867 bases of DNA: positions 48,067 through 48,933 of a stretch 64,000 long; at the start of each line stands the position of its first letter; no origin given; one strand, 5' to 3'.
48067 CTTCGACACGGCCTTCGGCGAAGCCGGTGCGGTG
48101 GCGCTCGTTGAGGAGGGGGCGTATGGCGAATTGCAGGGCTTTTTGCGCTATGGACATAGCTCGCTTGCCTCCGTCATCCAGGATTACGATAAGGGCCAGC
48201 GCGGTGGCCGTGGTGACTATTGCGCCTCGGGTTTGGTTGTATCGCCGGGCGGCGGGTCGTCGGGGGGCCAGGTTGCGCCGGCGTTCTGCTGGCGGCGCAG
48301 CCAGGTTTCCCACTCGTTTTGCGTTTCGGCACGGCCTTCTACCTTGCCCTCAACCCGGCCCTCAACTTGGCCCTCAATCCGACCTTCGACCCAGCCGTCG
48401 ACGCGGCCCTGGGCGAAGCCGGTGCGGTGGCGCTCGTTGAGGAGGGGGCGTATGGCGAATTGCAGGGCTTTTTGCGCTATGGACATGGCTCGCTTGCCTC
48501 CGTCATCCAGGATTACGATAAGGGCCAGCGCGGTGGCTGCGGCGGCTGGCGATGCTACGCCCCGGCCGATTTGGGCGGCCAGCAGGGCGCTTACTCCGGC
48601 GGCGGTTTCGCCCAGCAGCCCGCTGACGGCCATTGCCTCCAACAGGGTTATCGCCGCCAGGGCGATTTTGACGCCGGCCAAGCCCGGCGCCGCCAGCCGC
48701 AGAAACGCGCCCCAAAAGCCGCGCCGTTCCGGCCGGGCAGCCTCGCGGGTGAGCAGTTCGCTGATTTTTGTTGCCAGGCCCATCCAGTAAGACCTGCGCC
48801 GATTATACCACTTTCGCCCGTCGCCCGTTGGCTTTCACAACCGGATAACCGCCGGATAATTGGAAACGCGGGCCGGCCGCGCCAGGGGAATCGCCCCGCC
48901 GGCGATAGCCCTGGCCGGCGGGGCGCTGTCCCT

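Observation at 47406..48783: Head-to-tail array of four small-protein cassettes behind one membrane-anchored full-length gene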

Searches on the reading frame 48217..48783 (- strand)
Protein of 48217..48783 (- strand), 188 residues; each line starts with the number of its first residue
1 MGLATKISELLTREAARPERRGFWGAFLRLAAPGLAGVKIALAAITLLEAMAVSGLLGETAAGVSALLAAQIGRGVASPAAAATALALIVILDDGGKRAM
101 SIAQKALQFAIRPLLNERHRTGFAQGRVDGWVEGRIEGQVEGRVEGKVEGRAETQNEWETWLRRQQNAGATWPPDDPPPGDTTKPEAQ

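Call 6: search_protein_families(library=pfam, proteins=[window:48220-48783:-], max_evalue=10)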
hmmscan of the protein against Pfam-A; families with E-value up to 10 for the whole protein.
seq(188 aa): 1 family
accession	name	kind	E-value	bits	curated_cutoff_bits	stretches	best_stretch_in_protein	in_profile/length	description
PF09811.14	Yae1_N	-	0.23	11.6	27.5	1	131-151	2-22/39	Essential protein Yae1, N terminal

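Call 7: search_protein_families(library=ncbifam, proteins=[window:48220-48783:-], max_evalue=10)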
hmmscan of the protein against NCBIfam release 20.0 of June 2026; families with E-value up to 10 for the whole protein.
seq(188 aa): 4 families
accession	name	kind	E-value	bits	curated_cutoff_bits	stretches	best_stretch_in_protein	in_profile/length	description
NF004270.2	PRK05687.2-1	equivalog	6e-05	22.7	180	1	116-161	48-93/223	flagellar assembly protein FliH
NF009925.1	PRK13386.1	equivalog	0.00035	19.9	192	1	116-159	48-91/228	flagellar assembly protein FliH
NF004267.1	PRK05687.1-3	equivalog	0.00089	18.5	293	1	117-157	86-126/266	flagellar assembly protein FliH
NF004266.1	PRK05687.1-1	equivalog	0.02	14.4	260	1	114-159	53-98/230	flagellar assembly protein FliH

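Call 9: find_homologous_proteins(query=window:48220-48783:-, max_evalue=0.01)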
Query seq(188 aa) (188 aa): 15 proteins with E <= 0.01 among 7488 candidates.
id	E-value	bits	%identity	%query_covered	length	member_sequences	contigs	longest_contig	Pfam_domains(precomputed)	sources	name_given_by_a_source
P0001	1.1e-103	363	96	96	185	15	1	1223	-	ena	-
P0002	9.8e-86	305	87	100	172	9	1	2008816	-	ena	-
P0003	3.4e-80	287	83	100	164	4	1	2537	-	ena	-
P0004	3.8e-61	225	67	96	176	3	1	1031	-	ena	-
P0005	3.2e-51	192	62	99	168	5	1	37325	-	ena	-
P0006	9.9e-51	191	63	96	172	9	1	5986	-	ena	-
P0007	2.2e-49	186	57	91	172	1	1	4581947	-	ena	-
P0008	1.2e-48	184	60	97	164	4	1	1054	-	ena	-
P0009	4.0e-48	182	62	96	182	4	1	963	-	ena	-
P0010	1.6e-45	174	56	90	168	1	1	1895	-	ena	-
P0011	3.6e-45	173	57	91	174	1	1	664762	-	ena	-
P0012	6.5e-45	172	55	97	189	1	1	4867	-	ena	-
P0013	2.5e-43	167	59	96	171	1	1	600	-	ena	-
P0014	3.9e-41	159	54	90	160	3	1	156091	-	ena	-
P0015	4.6e-33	133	60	64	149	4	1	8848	-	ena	-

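Call 11: find_encoding_contigs(protein=P0002, flank=5000, max_places=4)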
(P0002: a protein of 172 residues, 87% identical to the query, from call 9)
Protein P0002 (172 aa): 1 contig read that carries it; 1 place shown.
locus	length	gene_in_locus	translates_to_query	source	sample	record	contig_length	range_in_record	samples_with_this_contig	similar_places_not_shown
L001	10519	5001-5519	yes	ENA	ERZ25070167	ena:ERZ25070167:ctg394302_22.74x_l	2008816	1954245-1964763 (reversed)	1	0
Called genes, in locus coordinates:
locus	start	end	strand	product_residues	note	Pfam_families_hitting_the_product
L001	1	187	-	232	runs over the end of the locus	PF09811:Yae1_N (faint)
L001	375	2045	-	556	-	PF02776:TPP_enzyme_N, PF00205:TPP_enzyme_M, PF02775:TPP_enzyme_C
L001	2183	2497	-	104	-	PF02627:CMD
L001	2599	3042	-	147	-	PF12172:zf-ChsH2, PF01796:OB_ChsH2_C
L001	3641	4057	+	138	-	PF03928:HbpS-like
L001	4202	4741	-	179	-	PF02577:BFN_dom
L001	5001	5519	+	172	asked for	-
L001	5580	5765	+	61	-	-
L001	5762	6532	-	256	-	PF12710:HAD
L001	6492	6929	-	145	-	PF00731:AIRC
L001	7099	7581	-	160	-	-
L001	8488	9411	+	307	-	-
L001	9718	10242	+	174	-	PF00156:Pribosyltran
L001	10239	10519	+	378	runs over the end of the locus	PF02729:OTCace_N, PF00185:OTCace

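Call 12: find_encoding_contigs(protein=P0007, flank=5000, max_places=4)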
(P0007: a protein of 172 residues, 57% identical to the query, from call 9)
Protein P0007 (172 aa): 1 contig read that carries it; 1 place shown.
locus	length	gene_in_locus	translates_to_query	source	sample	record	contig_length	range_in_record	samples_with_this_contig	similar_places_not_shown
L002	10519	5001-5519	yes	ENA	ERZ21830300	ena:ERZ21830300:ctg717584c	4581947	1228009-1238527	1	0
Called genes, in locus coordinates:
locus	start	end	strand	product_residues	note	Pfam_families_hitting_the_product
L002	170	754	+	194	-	PF14595:Thioredoxin_9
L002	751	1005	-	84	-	PF02700:PurS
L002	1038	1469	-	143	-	PF11303:DUF3105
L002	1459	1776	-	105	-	-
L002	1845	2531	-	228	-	PF11303:DUF3105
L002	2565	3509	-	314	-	PF01259:SAICAR_synt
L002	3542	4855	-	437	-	PF00206:Lyase_1, PF10397:ADSL_C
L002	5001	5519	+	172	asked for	-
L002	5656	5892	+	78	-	-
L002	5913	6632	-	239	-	PF12710:HAD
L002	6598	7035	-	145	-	PF00731:AIRC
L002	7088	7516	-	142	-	-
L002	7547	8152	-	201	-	-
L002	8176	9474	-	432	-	PF02844:GARS_N, PF01071:GARS_A, PF02843:GARS_C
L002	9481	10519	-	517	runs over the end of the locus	PF00117:GATase, PF02540:NAD_synthase (weak), PF03054:tRNA_Me_trans (weak), PF00958:GMP_synt_C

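Call 17: find_related_loci(query=A2, collection=genome_contigs, flank=6000)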
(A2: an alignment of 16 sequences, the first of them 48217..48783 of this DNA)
Query A2 (188 aa) in genome_contigs; peptide patterns used: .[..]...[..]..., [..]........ (x = any residue, [..] = any of these).
7 stretches matched a pattern; 1 encode a relative of the query (tblastn E <= 1e-3); 1 distinct loci.
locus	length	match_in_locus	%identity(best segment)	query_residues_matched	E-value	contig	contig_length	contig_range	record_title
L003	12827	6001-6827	61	1-170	2e-59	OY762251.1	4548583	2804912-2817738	MAG: Dehalococcoidia bacterium isolate d71b8fac-47d3-446e-896e-fb0c20447f33 genome assembly, chromosome: 1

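Call 22: search_solved_structures(query=A2, max_evalue=10)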
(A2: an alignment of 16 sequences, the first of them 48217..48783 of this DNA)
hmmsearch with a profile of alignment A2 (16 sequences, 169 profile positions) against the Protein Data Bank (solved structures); distinct sequences matched with E-value up to 10: 5.
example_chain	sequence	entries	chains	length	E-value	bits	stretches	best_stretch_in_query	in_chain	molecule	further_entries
6igx_B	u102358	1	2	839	0.47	13.3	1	64-108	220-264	Condensin complex subunit 3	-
8ux4_AE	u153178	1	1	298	1.2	12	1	100-135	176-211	Small ribosomal subunit protein mS27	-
9e78_5S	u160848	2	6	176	1.2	11.9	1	80-125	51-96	DC6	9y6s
5mrc_55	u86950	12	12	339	1.3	11.8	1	100-135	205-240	mS44 | 37S ribosomal protein MRP13, mitochondrial | Small ribosomal subunit protein mS44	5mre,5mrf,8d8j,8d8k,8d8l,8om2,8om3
7v6z_A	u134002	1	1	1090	6.2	9.6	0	30-100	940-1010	Protein patched homolog 1,Protein patched homolog 1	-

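Call 23: find_encoding_contigs(protein=P0011, flank=5000, max_places=3)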
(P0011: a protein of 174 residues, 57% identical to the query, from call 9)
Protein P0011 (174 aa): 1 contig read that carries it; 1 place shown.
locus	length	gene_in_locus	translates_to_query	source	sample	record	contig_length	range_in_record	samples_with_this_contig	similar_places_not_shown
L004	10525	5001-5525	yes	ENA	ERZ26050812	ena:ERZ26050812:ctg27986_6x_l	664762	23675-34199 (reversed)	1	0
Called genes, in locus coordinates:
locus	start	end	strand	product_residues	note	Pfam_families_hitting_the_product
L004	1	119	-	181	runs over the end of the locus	-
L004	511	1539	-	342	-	PF11303:DUF3105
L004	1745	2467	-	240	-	PF11303:DUF3105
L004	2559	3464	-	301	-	PF01259:SAICAR_synt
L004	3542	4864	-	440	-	PF00206:Lyase_1, PF10397:ADSL_C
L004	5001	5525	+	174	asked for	-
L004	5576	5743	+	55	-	-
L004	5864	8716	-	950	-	-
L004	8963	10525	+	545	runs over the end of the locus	PF00581:Rhodanese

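Call 24: find_encoding_contigs(protein=P0014, flank=5000, max_places=3)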
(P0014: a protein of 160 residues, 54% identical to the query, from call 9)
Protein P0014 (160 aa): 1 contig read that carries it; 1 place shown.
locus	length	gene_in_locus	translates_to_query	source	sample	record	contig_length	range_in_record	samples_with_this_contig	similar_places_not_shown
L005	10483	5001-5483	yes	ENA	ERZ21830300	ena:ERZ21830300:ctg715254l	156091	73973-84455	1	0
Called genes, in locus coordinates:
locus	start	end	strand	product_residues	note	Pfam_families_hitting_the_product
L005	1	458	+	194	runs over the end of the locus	PF14595:Thioredoxin_9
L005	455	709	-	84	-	PF02700:PurS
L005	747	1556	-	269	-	PF11303:DUF3105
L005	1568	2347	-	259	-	PF11303:DUF3105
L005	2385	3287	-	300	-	PF01259:SAICAR_synt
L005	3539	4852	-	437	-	PF00206:Lyase_1, PF10397:ADSL_C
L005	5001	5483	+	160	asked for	-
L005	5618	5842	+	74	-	-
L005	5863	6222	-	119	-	-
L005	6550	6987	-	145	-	PF00731:AIRC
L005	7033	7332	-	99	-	-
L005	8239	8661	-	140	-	PF01071:GARS_A, PF02843:GARS_C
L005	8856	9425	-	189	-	PF02844:GARS_N, PF01071:GARS_A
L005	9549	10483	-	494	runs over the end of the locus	PF00117:GATase, PF02540:NAD_synthase (weak), PF03054:tRNA_Me_trans (weak)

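Call 25: find_encoding_contigs(protein=P0005, flank=5000, max_places=3)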
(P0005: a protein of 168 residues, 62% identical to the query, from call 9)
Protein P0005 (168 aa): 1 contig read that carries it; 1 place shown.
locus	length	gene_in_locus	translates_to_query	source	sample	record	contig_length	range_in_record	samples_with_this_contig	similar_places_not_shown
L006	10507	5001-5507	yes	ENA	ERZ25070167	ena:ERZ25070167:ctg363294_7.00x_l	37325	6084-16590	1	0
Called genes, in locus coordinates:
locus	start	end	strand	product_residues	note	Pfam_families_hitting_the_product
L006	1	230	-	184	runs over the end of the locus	-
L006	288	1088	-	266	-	PF11303:DUF3105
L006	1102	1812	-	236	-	PF11303:DUF3105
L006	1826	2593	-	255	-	PF11303:DUF3105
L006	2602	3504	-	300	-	PF01259:SAICAR_synt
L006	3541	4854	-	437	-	PF00206:Lyase_1, PF10397:ADSL_C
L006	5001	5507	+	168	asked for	-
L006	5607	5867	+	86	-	-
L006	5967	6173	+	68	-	-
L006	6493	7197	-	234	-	PF06888:Put_Phosphatase (weak), PF12710:HAD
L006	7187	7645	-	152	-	PF00731:AIRC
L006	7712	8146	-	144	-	-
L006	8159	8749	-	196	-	-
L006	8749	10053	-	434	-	PF02844:GARS_N, PF01071:GARS_A, PF02843:GARS_C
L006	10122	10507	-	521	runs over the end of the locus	PF00117:GATase, PF07722:Peptidase_C26 (faint), PF02540:NAD_synthase (weak), PF03054:tRNA_Me_trans (weak), PF00958:GMP_synt_C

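Call 28: predict_structure(alignment_id=A2)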
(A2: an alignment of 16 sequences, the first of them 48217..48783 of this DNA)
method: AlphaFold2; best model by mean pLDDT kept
length: 188 residues; sequences in the alignment: 16
mean_pLDDT: 43.2   pTM: 0.22
mean pLDDT of the five models: 43.2, 42.4, 41.6, 41.6, 37.4
residues with pLDDT >= 90: 0; 70-90: 4; 50-70: 30; < 50: 154
segments of 3 or more residues with pLDDT < 50: 1-43, 48-53, 55-152, 183-188
pLDDT, mean of each block of 10 residues (from residue 1): 37 38 40 41 48 45 48 43 46 41 42 35 27 25 34 61 67 60 42
secondary structure, 60 per line:
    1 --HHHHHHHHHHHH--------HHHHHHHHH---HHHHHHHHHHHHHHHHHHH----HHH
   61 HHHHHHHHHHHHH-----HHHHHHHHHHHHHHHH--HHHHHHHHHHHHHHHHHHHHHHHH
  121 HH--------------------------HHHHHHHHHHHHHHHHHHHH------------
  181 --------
elements in order: H3-14 H23-31 H35-53 H58-73 H79-94 H97-122 H149-168

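Call 30: search_protein_representatives(alignment_id=A2)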
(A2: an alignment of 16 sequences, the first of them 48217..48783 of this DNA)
Query: 16 sequences, 169 profile positions. Proteins with E-value up to 0.001 (for the whole library): 65; up to 1e-10: 11; up to 1e-30: 3. The best 65 are listed.
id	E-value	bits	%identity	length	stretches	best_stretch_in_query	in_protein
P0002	5.2e-84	296.3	-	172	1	1-168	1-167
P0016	1.5e-45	171.1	-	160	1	1-168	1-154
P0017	3.8e-34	134.0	-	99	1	83-167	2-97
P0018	1.5e-27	112.5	-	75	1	83-165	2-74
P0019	4.1e-27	111.1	-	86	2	125-169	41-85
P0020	3.0e-25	105.1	-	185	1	1-165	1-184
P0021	8.5e-24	100.3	-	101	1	99-166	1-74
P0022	3.4e-21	91.9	-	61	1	99-168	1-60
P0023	1.0e-20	90.3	-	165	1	1-165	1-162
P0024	4.2e-12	62.3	-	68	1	1-47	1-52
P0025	2.0e-11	60.1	-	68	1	99-141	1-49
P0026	2.0e-10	56.9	-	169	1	69-166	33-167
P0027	1.2e-08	51.0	-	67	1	102-166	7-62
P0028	1.8e-08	50.5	-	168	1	24-166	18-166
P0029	5.6e-08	48.9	-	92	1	82-166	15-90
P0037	2.6e-06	43.4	-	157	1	16-165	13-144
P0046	1.2e-05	41.3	-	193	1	81-166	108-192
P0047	1.2e-05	41.3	-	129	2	125-167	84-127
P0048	1.8e-05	40.8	-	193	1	83-167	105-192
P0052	3.4e-05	39.8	-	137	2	130-166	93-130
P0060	1.0e-04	38.3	-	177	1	52-165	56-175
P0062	1.4e-04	37.8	-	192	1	79-165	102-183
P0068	2.3e-04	37.1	-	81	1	110-164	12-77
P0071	2.9e-04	36.8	-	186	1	78-167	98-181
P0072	2.9e-04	36.8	-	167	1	81-166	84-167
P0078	7.5e-04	35.4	-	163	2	125-165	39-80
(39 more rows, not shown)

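Call 31: find_related_loci(query=A2, collection=metagenome_contigs, flank=4000)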
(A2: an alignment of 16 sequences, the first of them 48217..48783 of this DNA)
Query A2 (188 aa) in metagenome_contigs; peptide patterns used: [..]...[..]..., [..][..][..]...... (x = any residue, [..] = any of these).
208 stretches matched a pattern, but none encodes a relative of the query by tblastn (E <= 1e-3).

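Call 34: search_protein_families(library=pfam, proteins=[P0047, P0052, P0078, P0060, P0062, P0072, P0026, P0046, P0023, P0020], max_evalue=1)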
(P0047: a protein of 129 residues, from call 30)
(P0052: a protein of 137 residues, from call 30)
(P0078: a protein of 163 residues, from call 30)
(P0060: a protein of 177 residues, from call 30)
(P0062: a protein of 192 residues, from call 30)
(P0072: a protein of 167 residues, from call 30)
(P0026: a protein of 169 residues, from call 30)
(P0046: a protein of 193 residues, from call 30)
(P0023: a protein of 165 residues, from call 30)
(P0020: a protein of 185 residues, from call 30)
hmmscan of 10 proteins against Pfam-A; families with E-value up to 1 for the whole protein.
P0047 (129 aa): 5 families
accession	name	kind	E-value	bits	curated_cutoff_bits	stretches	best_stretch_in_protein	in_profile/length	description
PF24792.1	DUF7701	-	0.01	16.5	27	1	88-121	37-70/91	Domain of unknown function (DUF7701)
PF17285.8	PRMT5_TIM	-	0.15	11.8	30.2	0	24-52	129-157/252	PRMT5 TIM barrel domain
PF18839.6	LPD24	-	0.18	12.6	27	0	39-55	50-66/73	Large polyvalent protein associated domain 24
PF14354.12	Lar_restr_allev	-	0.27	12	28.6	0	88-108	37-57/58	Restriction alleviation protein Lar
PF10898.13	DUF2716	-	0.9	10.2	24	1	34-74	4-48/141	Protein of unknown function (DUF2716)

P0052 (137 aa): 3 families
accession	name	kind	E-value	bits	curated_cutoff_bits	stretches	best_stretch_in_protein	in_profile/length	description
PF05071.21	NDUFA12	-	0.025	15.9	23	0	97-129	36-68/98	NADH ubiquinone oxidoreductase subunit NDUFA12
PF24792.1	DUF7701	-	0.049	14.3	27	0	96-134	41-79/91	Domain of unknown function (DUF7701)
PF19890.4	DUF6363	-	0.54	10.6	26.4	0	87-110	52-74/75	Domain of unknown function (DUF6363)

P0078 (163 aa): 2 families
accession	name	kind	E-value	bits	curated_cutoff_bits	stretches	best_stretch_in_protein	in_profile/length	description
PF09811.14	Yae1_N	-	0.011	15.8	27.5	0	25-49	1-25/39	Essential protein Yae1, N terminal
PF12312.13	NeA_P2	-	0.12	12.3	25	1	50-94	176-222/258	Nepovirus subgroup A polyprotein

P0060 (177 aa): 3 families
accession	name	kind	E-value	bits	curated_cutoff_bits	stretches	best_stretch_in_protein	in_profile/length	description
PF09811.14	Yae1_N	-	0.0043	17.1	27.5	1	126-144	7-25/39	Essential protein Yae1, N terminal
PF13858.11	DUF4199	-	0.053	14.4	32.3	1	88-154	68-134/165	Protein of unknown function (DUF4199)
PF17259.7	DUF5325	-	0.36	11.1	25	1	73-110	6-43/61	Family of unknown function (DUF5325)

P0062 (192 aa): 0 families

P0072 (167 aa): 0 families

P0026 (169 aa): 3 families
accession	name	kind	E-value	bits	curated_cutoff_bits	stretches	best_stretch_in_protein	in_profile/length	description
PF09811.14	Yae1_N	-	1.9e-08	34.3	27.5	1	94-128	4-38/39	Essential protein Yae1, N terminal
PF24252.1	CdrL_M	-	0.056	14.2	27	0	78-112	3-37/77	CdrL-like, middle region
PF00708.24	Acylphosphatase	-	0.18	12.5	22.5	0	114-128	28-42/85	Acylphosphatase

P0046 (193 aa): 4 families
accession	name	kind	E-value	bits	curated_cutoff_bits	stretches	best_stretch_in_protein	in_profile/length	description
PF13904.11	CCDC34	-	0.019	15.1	35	1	120-179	84-143/169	Coiled-coil domain-containing protein 34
PF14846.11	DUF4485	-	0.17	12.3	24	0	121-139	21-39/83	Domain of unknown function (DUF4485)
PF22583.2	UPF0425_C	-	0.24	11.6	27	1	88-112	29-53/70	UPF0425 C-terminal domain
PF14316.11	DUF4381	-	0.83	10.4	27.2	0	33-126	11-109/145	Domain of unknown function (DUF4381)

P0023 (165 aa): 1 family
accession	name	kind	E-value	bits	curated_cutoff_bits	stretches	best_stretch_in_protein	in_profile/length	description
PF17704.6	DUF5550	-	0.044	14.4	25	1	111-152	80-122/123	Family of unknown function (DUF5550)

P0020 (185 aa): 1 family
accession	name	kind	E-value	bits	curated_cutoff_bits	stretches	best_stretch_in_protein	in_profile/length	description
PF09811.14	Yae1_N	-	0.00035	20.6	27.5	1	119-154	2-37/39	Essential protein Yae1, N terminal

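Call 35: search_protein_families(library=ncbifam, proteins=[P0047, P0052, P0078, P0060, P0062, P0072, P0026, P0046, P0023, P0020], max_evalue=1)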
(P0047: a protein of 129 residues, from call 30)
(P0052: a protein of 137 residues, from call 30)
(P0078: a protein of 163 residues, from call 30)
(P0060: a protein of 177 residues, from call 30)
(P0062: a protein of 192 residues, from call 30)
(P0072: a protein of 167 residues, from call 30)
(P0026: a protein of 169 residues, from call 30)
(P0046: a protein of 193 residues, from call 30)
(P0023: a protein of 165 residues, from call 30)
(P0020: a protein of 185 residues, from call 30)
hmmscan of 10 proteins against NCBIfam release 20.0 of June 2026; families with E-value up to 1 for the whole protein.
P0047 (129 aa): 2 families
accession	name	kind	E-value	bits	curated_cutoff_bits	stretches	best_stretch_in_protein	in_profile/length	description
NF004270.2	PRK05687.2-1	equivalog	0.0052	16.4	180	1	52-107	40-95/223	flagellar assembly protein FliH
NF009925.1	PRK13386.1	equivalog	0.087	12.1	192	1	65-100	53-88/228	flagellar assembly protein FliH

P0052 (137 aa): 1 family
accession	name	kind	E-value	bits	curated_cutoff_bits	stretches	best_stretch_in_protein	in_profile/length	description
NF049856.1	Alvin2107_sulfur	equivalog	0.26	11.7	60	0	11-22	39-50/59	Alvin_2107 family globule sulfur oxidation protein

P0078 (163 aa): 9 families
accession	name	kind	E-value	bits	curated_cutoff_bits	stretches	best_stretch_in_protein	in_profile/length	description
NF004270.2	PRK05687.2-1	equivalog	0.00011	21.9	180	1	22-51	59-88/223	flagellar assembly protein FliH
NF004267.1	PRK05687.1-3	equivalog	0.00067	18.9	293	1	19-51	81-113/266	flagellar assembly protein FliH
TIGR03825.1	FliH_bacil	equivalog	0.001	18.7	148.9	1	14-42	82-110/255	flagellar assembly protein FliH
NF000473.1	vanY_BG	exception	0.0025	17.3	400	1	92-118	167-193/274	VanY-B/VanY-G family D-Ala-D-Ala carboxypeptidase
NF009925.1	PRK13386.1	equivalog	0.017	14.4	192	1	24-53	57-86/228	flagellar assembly protein FliH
NF011007.0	PRK14433.1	equivalog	0.047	13.9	100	1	15-46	22-53/88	acylphosphatase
NF004266.1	PRK05687.1-1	equivalog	0.12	11.9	260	0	22-56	62-96/230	flagellar assembly protein FliH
NF004690.0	PRK06032.1-1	equivalog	0.15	11.6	201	0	14-41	29-56/209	flagellar assembly protein H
TIGR02610.1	PHA_gran_rgn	hypoth_equivalog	0.23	11.6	40.25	0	33-72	11-50/91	putative polyhydroxyalkanoic acid system protein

P0060 (177 aa): 6 families
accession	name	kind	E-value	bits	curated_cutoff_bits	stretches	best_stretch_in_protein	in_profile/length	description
NF004270.2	PRK05687.2-1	equivalog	0.00052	19.7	180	1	126-156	68-98/223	flagellar assembly protein FliH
NF004267.1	PRK05687.1-3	equivalog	0.0037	16.5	293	1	125-154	100-129/266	flagellar assembly protein FliH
NF009925.1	PRK13386.1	equivalog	0.0039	16.5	192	1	125-160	55-90/228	flagellar assembly protein FliH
NF004266.1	PRK05687.1-1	equivalog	0.017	14.6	260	1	126-156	67-97/230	flagellar assembly protein FliH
TIGR01784.1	T_den_put_tspse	subfamily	0.039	13.8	52.1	1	113-151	206-244/273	Rpn family recombination-promoting nuclease/putative transposase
TIGR03825.1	FliH_bacil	equivalog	0.21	11.1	148.9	1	124-155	81-112/255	flagellar assembly protein FliH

P0062 (192 aa): 0 families

P0072 (167 aa): 0 families

P0026 (169 aa): 7 families
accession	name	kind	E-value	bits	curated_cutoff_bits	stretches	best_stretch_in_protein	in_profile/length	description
NF004267.1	PRK05687.1-3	equivalog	3.8e-10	39.4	293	2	71-125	67-121/266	flagellar assembly protein FliH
NF004270.2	PRK05687.2-1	equivalog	1.8e-08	34.3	180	1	76-136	31-91/223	flagellar assembly protein FliH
NF009925.1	PRK13386.1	equivalog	1.4e-06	27.8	192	1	90-134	41-85/228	flagellar assembly protein FliH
NF004266.1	PRK05687.1-1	equivalog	1.9e-06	27.5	260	2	106-145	56-95/230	flagellar assembly protein FliH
NF011007.0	PRK14433.1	equivalog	0.018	15.2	100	1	89-112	30-53/88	acylphosphatase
NF011016.0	PRK14444.1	equivalog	0.21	12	103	0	86-109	29-52/92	acylphosphatase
NF011014.0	PRK14442.1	equivalog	0.48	10.9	98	0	85-149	6-64/91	acylphosphatase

P0046 (193 aa): 3 families
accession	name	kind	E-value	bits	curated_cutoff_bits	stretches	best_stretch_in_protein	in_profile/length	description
NF004270.2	PRK05687.2-1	equivalog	0.021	14.4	180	1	133-163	39-85/223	flagellar assembly protein FliH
NF011007.0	PRK14433.1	equivalog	0.04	14.1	100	1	131-176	20-64/88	acylphosphatase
NF009925.1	PRK13386.1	equivalog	0.2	10.9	192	0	139-167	61-89/228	flagellar assembly protein FliH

P0023 (165 aa): 2 families
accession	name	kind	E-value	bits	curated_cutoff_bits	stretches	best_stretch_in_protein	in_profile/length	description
NF004270.2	PRK05687.2-1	equivalog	0.017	14.7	180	1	113-140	64-91/223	flagellar assembly protein FliH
NF009925.1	PRK13386.1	equivalog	0.066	12.5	192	1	113-141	64-92/228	flagellar assembly protein FliH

P0020 (185 aa): 6 families
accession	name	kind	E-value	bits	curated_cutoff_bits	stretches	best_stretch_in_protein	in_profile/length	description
NF009925.1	PRK13386.1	equivalog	4e-06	26.3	192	1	115-165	39-89/228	flagellar assembly protein FliH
NF004270.2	PRK05687.2-1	equivalog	1e-05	25.2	180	1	116-165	44-93/223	flagellar assembly protein FliH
NF004266.1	PRK05687.1-1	equivalog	0.00016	21.2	260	1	121-168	52-99/230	flagellar assembly protein FliH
NF004267.1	PRK05687.1-3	equivalog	0.00072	18.8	293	1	116-162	77-123/266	flagellar assembly protein FliH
NF010435.0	PRK13861.1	equivalog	0.0056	16.2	255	1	14-60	25-71/293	type IV secretion system protein VirB9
NF007418.0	PRK09956.1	equivalog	0.012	14.7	583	1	77-149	201-273/308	ISNCY family transposase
